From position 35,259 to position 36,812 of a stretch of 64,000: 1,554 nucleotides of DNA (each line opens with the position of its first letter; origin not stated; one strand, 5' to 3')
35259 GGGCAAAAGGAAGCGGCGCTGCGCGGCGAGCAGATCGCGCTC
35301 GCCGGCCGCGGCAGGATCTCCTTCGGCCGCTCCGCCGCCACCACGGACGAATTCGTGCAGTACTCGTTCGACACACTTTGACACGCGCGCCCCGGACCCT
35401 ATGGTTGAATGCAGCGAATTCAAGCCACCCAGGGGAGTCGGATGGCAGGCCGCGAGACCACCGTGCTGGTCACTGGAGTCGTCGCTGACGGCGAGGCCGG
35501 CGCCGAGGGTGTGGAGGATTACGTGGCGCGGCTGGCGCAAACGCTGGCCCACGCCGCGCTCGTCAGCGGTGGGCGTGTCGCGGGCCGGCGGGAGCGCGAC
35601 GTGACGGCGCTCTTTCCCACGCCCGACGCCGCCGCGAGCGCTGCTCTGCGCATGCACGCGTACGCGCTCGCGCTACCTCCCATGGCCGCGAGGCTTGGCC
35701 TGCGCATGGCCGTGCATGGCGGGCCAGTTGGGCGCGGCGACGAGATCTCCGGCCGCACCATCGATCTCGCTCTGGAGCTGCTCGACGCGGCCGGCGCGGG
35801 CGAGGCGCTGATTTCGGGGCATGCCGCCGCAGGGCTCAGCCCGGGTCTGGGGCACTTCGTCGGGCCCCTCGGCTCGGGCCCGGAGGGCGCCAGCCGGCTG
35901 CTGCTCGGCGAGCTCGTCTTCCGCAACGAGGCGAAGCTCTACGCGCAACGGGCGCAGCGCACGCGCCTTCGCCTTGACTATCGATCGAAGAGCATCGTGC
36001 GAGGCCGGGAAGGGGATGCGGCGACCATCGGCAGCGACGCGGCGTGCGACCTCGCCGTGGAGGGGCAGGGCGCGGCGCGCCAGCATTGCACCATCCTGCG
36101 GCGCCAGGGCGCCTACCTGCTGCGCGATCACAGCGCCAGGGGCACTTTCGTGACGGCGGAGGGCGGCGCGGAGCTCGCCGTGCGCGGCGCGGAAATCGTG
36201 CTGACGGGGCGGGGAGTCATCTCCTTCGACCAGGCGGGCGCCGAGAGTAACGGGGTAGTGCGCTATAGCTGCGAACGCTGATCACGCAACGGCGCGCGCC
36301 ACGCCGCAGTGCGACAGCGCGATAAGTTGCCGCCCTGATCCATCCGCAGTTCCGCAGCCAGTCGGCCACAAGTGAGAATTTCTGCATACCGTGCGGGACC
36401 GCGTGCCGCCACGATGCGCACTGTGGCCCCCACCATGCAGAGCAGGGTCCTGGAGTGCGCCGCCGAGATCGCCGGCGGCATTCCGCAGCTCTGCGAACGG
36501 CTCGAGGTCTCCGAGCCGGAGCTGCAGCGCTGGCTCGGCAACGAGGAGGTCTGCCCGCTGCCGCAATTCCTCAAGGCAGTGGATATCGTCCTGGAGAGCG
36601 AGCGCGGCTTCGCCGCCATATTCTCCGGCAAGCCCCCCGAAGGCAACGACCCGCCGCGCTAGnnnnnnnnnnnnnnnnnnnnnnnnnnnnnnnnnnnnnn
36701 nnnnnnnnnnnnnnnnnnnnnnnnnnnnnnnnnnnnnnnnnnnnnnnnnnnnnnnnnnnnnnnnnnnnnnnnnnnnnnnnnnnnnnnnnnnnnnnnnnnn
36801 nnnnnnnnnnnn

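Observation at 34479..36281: Tandem pseudo-cyclase/FHA proteins, paralogous to an intact cyclase-FHA 7 kb away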

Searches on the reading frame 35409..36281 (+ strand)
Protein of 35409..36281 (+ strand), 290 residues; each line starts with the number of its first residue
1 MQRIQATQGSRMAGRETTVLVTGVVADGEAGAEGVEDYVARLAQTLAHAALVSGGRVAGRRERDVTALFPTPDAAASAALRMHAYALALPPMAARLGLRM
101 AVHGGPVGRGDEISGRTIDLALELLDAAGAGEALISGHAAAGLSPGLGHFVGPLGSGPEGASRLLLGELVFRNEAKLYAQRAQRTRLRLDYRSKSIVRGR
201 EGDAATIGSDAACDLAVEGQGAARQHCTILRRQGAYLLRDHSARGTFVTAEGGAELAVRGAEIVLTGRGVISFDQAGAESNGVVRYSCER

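Call 3: search_protein_families(library=pfam, proteins=[window:35409-36281:+], max_evalue=1)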
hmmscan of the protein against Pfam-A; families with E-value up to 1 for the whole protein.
window:35409-36281:+ (290 aa): 2 families
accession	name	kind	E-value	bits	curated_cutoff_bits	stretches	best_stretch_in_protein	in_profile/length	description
PF00498.31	FHA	-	5.1e-09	36.9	20.7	1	206-249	2-47/67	FHA domain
PF16697.10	Yop-YscD_cpl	-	0.00019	22.1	33.2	1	201-255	15-70/94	Inner membrane component of T3SS, cytoplasmic domain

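Call 31: search_protein_families(library=ncbifam, proteins=[window:35442-36281:+], max_evalue=0.01)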
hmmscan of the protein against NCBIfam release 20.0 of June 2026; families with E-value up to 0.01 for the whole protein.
window:35442-36281:+ (279 aa): 2 families
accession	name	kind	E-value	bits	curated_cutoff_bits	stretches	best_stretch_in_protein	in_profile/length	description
TIGR03354.1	VI_FHA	hypoth_equivalog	1.4e-07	31.7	120.25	1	193-239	25-73/420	type VI secretion system-associated FHA domain protein TagH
NF052403.1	ESX1TransRegEspM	equivalog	0.0096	14.8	550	0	188-256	25-93/367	ESX-1 type VII secretion system transcriptional regulator EspM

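Call 42: find_homologous_proteins(query=window:35442-36278:+, max_evalue=1e-30)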
Query window:35442-36278:+ (279 aa): 25 proteins with E <= 1e-30 among 8000 candidates.
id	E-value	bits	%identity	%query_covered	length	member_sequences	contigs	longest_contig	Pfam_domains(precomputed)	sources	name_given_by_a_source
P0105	3.7e-169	579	100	100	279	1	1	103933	PF00498.32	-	-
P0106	6.3e-146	503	88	100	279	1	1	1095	PF00498.32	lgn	-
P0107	8.8e-140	483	85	100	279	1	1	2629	PF00498.32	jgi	jgi:hypothetical protein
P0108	2.4e-138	478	85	100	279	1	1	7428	PF00498.32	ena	-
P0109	6.8e-137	473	83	100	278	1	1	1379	PF00498.32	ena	-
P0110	1.3e-134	466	82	100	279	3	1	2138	PF00498.32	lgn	-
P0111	1.1e-130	453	80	100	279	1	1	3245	PF00498.32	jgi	jgi:hypothetical protein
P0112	3.4e-113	395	86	81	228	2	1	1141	PF00498.32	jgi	-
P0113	4.4e-110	385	73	100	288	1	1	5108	PF00498.32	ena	-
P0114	7.3e-97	342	64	100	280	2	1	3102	PF00498.32,PF16697.11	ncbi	-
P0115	3.9e-90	320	64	91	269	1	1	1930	PF00498.32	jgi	jgi:hypothetical protein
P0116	1.0e-88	315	59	100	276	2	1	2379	PF00498.32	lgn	-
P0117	7.2e-84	299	60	100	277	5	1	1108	PF00498.32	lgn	-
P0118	1.6e-64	236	53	94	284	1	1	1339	PF00498.32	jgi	jgi:adenylate cyclase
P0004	1.9e-64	236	46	99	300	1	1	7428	PF00498.32,PF16697.11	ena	-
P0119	6.8e-63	231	52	94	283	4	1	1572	PF00498.32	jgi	jgi:adenylate cyclase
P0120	1.6e-61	226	53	100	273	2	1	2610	PF00498.32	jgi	-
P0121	9.6e-52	194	45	97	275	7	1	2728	PF00498.32,PF16697.11,PF00211.26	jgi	-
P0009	1.2e-51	194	45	89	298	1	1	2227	PF00498.32,PF00211.26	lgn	-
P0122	4.0e-49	185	44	81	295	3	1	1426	PF00498.32,PF16697.11,PF00211.26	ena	-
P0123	1.1e-48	184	42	99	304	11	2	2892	PF00498.32,PF16697.11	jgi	jgi:adenylate cyclase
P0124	2.2e-48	183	45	99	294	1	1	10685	PF00498.32,PF00211.26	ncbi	-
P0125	3.3e-48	183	42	99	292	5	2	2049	PF00498.32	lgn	-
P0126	5.5e-47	178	42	99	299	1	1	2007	PF00498.32,PF00211.26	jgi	jgi:adenylate cyclase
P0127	2.6e-45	173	43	99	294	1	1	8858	PF00498.32,PF16697.11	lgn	-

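Call 46: find_encoding_contigs(protein=P0113, flank=6000, max_places=3)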
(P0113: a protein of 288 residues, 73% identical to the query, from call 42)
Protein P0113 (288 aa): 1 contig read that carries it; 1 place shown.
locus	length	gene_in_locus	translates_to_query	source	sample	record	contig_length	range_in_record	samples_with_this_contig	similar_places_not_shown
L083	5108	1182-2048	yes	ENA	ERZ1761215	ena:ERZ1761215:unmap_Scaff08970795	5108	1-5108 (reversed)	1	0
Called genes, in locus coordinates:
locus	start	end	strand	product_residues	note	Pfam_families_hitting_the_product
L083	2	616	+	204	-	?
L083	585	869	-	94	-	-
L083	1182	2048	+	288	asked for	PF00498:FHA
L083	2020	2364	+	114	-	-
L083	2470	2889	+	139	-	-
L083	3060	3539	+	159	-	-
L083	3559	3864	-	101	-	PF01627:Hpt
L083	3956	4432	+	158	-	PF00027:cNMP_binding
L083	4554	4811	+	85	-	-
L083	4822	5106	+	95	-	?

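Call 47: find_encoding_contigs(protein=P0114, flank=6000, max_places=3)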
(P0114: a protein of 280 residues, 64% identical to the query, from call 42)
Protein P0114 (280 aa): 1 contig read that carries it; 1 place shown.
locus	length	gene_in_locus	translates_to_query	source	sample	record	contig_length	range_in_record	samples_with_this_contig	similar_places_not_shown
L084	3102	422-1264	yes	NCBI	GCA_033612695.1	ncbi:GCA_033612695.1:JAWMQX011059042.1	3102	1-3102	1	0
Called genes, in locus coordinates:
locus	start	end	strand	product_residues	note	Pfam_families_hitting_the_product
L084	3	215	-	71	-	?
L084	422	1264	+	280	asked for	PF16697:Yop-YscD_cpl (weak), PF00498:FHA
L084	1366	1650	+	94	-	-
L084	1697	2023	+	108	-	-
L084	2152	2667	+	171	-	PF07589:PEP_exosort_dom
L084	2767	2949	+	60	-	-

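Call 48: find_encoding_contigs(protein=P0120, flank=6000, max_places=3)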
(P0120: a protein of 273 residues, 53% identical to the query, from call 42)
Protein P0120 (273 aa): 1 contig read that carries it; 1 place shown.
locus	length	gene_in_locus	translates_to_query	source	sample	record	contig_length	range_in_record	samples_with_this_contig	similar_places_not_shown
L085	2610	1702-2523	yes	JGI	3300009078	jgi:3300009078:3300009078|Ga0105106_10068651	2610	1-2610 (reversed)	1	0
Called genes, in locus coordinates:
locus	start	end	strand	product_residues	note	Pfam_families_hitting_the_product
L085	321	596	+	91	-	PF04365:BrnT_toxin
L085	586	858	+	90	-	PF14384:BrnA_antitoxin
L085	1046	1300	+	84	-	-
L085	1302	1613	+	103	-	PF01627:Hpt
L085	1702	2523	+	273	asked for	PF00498:FHA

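Call 49: find_encoding_contigs(protein=P0116, flank=6000, max_places=3)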
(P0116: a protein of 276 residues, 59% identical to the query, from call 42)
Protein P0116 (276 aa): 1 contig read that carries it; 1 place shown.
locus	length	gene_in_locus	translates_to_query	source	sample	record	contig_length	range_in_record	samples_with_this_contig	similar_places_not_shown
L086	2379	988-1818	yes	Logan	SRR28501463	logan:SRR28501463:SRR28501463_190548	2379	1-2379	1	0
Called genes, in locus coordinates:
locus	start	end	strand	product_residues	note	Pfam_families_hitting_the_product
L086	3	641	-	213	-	?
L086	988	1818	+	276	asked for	PF00498:FHA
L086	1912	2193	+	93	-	-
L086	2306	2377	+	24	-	?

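Call 55: predict_structure(alignment_id=A5)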
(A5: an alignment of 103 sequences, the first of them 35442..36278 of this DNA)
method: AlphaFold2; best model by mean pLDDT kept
length: 279 residues; sequences in the alignment: 103
mean_pLDDT: 85.2   pTM: 0.61
mean pLDDT of the five models: 85.2, 85.0, 84.2, 84.0, 82.5
residues with pLDDT >= 90: 154; 70-90: 85; 50-70: 27; < 50: 13
segments of 3 or more residues with pLDDT < 50: 163-170
pLDDT, mean of each block of 10 residues (from residue 1): 82 80 85 93 92 93 94 87 85 85 90 91 91 85 59 61 44 84 93 95 90 95 90 93 90 94 75 92
secondary structure, 60 per line:
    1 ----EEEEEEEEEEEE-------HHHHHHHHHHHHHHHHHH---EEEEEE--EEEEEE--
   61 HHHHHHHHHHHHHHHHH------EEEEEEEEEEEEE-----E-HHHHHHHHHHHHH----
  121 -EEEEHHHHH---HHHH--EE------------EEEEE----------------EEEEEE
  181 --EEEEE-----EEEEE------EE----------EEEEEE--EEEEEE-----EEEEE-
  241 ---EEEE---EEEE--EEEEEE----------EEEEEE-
elements in order: E5-16 H24-41 E45-50 E53-58 H61-77 E84-96 H104-116 E122-125 H126-130 H134-137 E154-158 E175-180 E183-187 E193-197 E216-221 E224-229 E235-239 E244-247 E251-254 E257-262 E273-278
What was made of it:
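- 35442..36281 (+): Type B pseudo-cyclase/pseudo-FHA protein (279 aa). Dead cyclase domain (G,G,R,E,D,E). The FHA Arg is lost (GR→GS, invariant in its clade). AF2 pLDDT 85.2 (call 55).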

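Call 79: find_encoding_contigs(protein=P0110, flank=4000, max_places=2)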
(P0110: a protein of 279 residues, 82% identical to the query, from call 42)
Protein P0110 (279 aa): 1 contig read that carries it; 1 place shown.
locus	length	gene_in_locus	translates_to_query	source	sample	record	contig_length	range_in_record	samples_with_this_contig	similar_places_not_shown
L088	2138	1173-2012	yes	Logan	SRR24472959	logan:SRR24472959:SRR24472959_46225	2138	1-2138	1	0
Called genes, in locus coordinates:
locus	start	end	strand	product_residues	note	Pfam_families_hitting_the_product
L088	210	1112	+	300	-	PF16697:Yop-YscD_cpl (weak), PF00498:FHA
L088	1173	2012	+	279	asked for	PF00498:FHA (weak)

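Call 80: find_encoding_contigs(protein=P0111, flank=4000, max_places=2)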
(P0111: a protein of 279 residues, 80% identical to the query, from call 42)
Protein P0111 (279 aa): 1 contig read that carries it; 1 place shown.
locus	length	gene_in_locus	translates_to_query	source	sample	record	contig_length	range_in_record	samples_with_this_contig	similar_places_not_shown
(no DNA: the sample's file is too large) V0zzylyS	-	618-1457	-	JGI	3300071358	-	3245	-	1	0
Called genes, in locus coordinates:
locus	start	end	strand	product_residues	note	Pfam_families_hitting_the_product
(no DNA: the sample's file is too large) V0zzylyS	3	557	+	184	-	?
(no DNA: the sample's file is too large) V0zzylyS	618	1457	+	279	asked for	PF00498:FHA (weak)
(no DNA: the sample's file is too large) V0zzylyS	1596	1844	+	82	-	-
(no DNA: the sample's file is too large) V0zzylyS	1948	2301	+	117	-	-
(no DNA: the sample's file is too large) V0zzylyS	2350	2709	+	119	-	-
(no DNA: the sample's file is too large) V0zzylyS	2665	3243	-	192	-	?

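Call 81: find_encoding_contigs(protein=P0107, flank=4000, max_places=2)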
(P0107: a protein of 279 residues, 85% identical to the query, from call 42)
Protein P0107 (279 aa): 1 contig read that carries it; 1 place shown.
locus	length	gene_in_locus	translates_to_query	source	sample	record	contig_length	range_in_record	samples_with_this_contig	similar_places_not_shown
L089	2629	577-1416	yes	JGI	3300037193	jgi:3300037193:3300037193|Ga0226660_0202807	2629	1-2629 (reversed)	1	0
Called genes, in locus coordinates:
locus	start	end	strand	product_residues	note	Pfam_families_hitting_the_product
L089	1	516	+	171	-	?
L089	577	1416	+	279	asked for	PF00498:FHA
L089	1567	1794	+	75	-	-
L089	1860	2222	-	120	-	PF21784:Bflower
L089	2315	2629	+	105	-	?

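Call 83: search_protein_families(library=pfam, proteins=[L083:2-616:+], max_evalue=0.001)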
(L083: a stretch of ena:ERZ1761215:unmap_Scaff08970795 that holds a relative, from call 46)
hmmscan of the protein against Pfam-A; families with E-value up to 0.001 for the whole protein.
L083:2-616:+ (204 aa): 1 family
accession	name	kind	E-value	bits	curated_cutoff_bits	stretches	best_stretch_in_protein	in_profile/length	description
PF18998.6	Flg_new_2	-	4.2e-05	23.9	23.6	1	34-87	14-72/73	Divergent InlB B-repeat domain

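Call 88: fold_search(model_id=the predicted structure, library=pdb)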
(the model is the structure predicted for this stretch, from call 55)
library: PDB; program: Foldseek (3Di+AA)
matches with E <= 10: 921; with E <= 0.001: 196
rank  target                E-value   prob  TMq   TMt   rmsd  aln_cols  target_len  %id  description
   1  4wp9_B                6.2e-08  1.00  0.44  0.73   3.9       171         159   18  Crystal structure of Adenylyl cyclase MA1120 from Mycobacterium Avium bound to 2'5'-DD-3'-ATP, Calcium and Magnesium i (released 2015-09-02)
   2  4wpa_B                7.8e-08  1.00  0.44  0.72   3.9       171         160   18  Crystal structure of Adenylyl cyclase Ma1120 from Mycobacterium Avium bound to Pyrophosphate and Calcium (released 2015-09-02)
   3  4wp9_A                1.1e-07  1.00  0.45  0.72   3.7       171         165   19  Crystal structure of Adenylyl cyclase MA1120 from Mycobacterium Avium bound to 2'5'-DD-3'-ATP, Calcium and Magnesium i (released 2015-09-02)
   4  5d0g_A                1.5e-07  1.00  0.45  0.73   3.8       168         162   18  Crystal structure of triple mutant (KDA to EGY) of adenylyl cyclase Ma1120 from Mycobacterium avium in complex with GT (released 2016-08-10)
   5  4wp8_B                1.6e-07  1.00  0.41  0.64   4.9       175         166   19  Crystal structure of Adenylyl cyclase Ma1120 from Mycobacterium Avium in complex with 2'5'-DD-3'-ATP and Manganese ion (released 2015-09-02)
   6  4wpa_A                2.2e-07  1.00  0.44  0.75   3.6       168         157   18  Crystal structure of Adenylyl cyclase Ma1120 from Mycobacterium Avium bound to Pyrophosphate and Calcium (released 2015-09-02)
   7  4wp3_F                2.6e-07  1.00  0.42  0.61   4.4       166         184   17  Crystal Structure of Adenylyl cyclase from Mycobacterium avium Ma1120 wild type (released 2015-09-02)
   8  4wp8_A                3.5e-07  1.00  0.41  0.67   4.2       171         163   17  Crystal structure of Adenylyl cyclase Ma1120 from Mycobacterium Avium in complex with 2'5'-DD-3'-ATP and Manganese ion (released 2015-09-02)
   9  5d15_A                4.3e-07  1.00  0.44  0.71   4.0       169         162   17  Crystal structure of an adenylyl cyclase Ma1120 from Mycobacterium avium in complex with ATP and calcium ion (released 2016-08-10)
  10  5d0e_B                6.9e-07  1.00  0.44  0.71   4.0       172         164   19  Crystal Structure of an adenylyl cyclase Ma1120-Cat in complex with GTP and calcium from Mycobacterium avium (released 2016-08-10)
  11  5d0e_A                8.6e-07  1.00  0.45  0.72   3.6       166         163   18  Crystal Structure of an adenylyl cyclase Ma1120-Cat in complex with GTP and calcium from Mycobacterium avium (released 2016-08-10)
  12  5d0h_B                8.6e-07  1.00  0.41  0.66   4.6       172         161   19  Crystal Structure of triple mutant (KDA to EGY) of an adenylyl cyclase Ma1120 from Mycobacterium avium in complex with (released 2016-08-10)
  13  5d0g_B                1.0e-06  1.00  0.43  0.73   3.8       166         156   19  Crystal structure of triple mutant (KDA to EGY) of adenylyl cyclase Ma1120 from Mycobacterium avium in complex with GT (released 2016-08-10)
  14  3r5g_B                1.1e-06  1.00  0.45  0.62   4.1       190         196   23  Crystal structure of the adenylyl cyclase CyaB from P. aeruginosa (released 2012-01-11)
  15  4wp3_D                1.1e-06  1.00  0.42  0.64   4.3       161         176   16  Crystal Structure of Adenylyl cyclase from Mycobacterium avium Ma1120 wild type (released 2015-09-02)
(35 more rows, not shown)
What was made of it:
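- On FHA domain (Pfam PF00498): The copy 2 model matches Rv1747 FHA-1 with TM 0.79 (call 88).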

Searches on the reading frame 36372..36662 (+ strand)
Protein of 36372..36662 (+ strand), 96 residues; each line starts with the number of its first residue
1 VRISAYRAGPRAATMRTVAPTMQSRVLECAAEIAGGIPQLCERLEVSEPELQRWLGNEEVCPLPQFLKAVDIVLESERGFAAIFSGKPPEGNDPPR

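Call 9: search_protein_families(library=pfam, proteins=[window:36372-36662:+], max_evalue=0.01)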
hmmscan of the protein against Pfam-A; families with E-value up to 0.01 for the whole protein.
window:36372-36662:+ (96 aa): 1 family
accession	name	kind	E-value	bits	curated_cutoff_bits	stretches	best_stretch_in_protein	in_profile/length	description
PF15943.11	YdaS_toxin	-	0.0042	17.3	30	1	29-59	3-34/65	Bacterial toxin YdaS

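Call 31: search_protein_families(library=ncbifam, proteins=[window:36372-36662:+], max_evalue=0.01)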
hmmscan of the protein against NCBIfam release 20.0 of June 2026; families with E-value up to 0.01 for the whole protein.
window:36372-36662:+ (96 aa): 0 families

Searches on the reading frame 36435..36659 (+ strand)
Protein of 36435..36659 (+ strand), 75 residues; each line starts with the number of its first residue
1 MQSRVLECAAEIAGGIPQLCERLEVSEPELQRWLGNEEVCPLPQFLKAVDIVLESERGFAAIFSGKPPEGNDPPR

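Call 69: search_solved_structures(query=window:36435-36659:+, max_evalue=1)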
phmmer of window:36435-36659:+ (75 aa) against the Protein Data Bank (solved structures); distinct sequences matched with E-value up to 1: 3.
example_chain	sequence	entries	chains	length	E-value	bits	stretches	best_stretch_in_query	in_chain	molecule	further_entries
4ick_A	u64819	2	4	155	0.34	14.5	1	27-50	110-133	Bis(5'-nucleosyl)-tetraphosphatase [asymmetrical]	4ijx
3u53_A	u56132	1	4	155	0.34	14.5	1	27-50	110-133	Bis(5'-nucleosyl)-tetraphosphatase [asymmetrical]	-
1xsa_A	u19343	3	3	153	0.35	14.5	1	27-49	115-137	Bis(5'-nucleosyl)-tetraphosphatase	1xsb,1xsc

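Call 72: find_homologous_proteins(query=window:36435-36659:+, max_evalue=0.001)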
Query window:36435-36659:+ (75 aa): 16 proteins with E <= 0.001 among 17 candidates.
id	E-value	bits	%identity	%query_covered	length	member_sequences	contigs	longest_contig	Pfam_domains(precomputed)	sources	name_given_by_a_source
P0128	5.7e-43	162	100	100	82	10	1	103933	-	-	-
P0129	5.3e-39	149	92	100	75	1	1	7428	-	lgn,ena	-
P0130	5.8e-38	146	92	100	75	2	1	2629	-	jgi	jgi:hypothetical protein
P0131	6.8e-37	142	89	100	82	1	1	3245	-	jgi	jgi:hypothetical protein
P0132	3.4e-32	127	81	100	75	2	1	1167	-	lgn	-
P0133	4.5e-32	127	80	100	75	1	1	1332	-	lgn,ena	-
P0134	8.5e-31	123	79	100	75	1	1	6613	-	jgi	-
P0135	9.2e-30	120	79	100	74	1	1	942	-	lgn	-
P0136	3.4e-28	115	70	97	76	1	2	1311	-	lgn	-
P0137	3.8e-28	115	73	97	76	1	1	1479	-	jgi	jgi:hypothetical protein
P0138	5.4e-28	114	76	91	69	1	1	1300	-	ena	-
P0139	3.3e-27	112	73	99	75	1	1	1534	-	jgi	jgi:hypothetical protein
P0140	3.4e-26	108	75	100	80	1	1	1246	-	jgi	jgi:hypothetical protein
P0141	4.5e-26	108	77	93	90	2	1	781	-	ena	-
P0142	2.5e-25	106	76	93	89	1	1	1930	-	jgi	jgi:hypothetical protein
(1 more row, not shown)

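Call 73: find_encoding_contigs(protein=P0134, flank=7000, max_places=3)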
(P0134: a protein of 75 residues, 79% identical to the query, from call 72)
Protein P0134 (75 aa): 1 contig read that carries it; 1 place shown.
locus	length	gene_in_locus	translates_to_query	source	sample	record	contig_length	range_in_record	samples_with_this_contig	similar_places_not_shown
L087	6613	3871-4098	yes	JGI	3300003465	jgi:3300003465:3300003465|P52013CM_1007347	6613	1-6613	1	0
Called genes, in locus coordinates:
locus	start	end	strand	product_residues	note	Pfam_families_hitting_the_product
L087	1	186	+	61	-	?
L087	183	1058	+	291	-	PF00483:NTP_transferase, PF12804:NTP_transf_3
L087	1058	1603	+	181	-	PF00908:dTDP_sugar_isom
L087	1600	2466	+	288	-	PF01370:Epimerase, PF04321:RmlD_sub_bind, PF16363:GDP_Man_Dehyd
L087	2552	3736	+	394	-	PF04773:FecR, PF13505:OMP_b-brl, PF01389:OmpA_membrane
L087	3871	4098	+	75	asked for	-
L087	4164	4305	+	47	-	-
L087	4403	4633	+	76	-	-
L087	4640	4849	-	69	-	-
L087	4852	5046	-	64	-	-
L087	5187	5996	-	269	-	-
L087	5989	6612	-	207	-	?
